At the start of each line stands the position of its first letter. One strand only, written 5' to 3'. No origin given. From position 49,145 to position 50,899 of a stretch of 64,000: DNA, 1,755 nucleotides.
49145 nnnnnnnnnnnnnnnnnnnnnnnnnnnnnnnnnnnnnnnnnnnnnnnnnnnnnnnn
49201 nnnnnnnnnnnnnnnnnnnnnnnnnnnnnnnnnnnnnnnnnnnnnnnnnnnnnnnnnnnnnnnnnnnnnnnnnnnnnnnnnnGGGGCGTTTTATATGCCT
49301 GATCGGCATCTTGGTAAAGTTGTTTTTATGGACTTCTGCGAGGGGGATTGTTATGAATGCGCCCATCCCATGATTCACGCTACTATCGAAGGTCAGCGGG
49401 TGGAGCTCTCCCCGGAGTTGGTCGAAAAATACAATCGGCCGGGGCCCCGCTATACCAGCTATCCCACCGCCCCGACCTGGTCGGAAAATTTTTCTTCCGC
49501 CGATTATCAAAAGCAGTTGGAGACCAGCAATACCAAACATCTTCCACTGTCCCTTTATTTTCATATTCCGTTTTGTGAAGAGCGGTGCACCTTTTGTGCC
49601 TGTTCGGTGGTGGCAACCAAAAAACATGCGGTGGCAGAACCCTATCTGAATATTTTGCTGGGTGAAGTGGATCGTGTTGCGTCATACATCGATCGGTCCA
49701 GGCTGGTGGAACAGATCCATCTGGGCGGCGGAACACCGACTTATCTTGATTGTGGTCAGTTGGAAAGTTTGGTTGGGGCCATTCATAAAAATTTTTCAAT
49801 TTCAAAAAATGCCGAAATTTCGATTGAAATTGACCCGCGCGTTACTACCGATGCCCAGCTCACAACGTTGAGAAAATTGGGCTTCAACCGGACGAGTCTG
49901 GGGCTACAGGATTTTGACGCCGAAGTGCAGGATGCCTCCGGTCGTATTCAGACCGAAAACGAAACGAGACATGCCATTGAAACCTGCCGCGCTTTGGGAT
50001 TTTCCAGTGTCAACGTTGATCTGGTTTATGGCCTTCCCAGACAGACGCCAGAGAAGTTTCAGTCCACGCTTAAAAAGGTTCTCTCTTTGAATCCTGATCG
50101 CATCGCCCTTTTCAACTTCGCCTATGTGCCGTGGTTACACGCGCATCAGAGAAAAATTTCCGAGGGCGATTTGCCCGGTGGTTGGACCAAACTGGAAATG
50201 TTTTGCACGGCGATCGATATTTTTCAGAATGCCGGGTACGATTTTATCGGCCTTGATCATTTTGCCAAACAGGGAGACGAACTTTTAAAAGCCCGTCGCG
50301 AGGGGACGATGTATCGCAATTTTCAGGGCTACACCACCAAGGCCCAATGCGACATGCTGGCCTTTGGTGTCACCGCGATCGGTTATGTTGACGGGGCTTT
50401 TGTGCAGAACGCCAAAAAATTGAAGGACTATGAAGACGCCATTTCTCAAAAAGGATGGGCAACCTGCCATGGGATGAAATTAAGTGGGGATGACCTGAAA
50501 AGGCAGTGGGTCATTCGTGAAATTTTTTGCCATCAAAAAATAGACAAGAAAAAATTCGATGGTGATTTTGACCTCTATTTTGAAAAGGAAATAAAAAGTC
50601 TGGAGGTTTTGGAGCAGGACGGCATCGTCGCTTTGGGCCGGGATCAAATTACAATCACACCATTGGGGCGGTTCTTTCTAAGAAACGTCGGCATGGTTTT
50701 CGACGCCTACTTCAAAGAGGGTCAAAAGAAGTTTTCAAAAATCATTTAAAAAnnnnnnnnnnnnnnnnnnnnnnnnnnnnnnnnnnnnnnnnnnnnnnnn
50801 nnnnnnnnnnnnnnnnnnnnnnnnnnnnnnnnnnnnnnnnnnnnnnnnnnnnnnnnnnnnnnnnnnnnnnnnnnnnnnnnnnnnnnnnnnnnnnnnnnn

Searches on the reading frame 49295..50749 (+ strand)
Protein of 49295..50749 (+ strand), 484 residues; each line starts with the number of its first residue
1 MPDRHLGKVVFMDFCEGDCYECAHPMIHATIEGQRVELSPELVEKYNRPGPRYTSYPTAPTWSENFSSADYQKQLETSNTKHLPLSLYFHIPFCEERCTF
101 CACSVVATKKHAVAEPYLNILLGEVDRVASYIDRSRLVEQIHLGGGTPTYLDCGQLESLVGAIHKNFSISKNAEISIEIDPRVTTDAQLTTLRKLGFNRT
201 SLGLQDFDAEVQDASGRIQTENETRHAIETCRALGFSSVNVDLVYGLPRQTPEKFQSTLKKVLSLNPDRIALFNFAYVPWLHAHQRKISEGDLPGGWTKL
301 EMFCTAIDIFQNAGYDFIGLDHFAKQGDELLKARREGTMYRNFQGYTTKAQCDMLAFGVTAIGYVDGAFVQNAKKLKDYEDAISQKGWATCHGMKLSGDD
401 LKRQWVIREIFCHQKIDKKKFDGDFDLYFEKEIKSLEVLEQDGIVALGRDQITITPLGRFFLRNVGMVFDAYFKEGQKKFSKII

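Call 68: search_protein_families(library=pfam, proteins=[window:49295-50749:+], max_evalue=0.00001)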
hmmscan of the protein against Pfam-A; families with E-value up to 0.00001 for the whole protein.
window:49295-50749:+ (484 aa): 1 family
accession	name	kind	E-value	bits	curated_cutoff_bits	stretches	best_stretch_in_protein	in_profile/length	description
PF04055.27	Radical_SAM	-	7.3e-25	88.5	29.5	1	89-261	2-165/166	Radical SAM superfamily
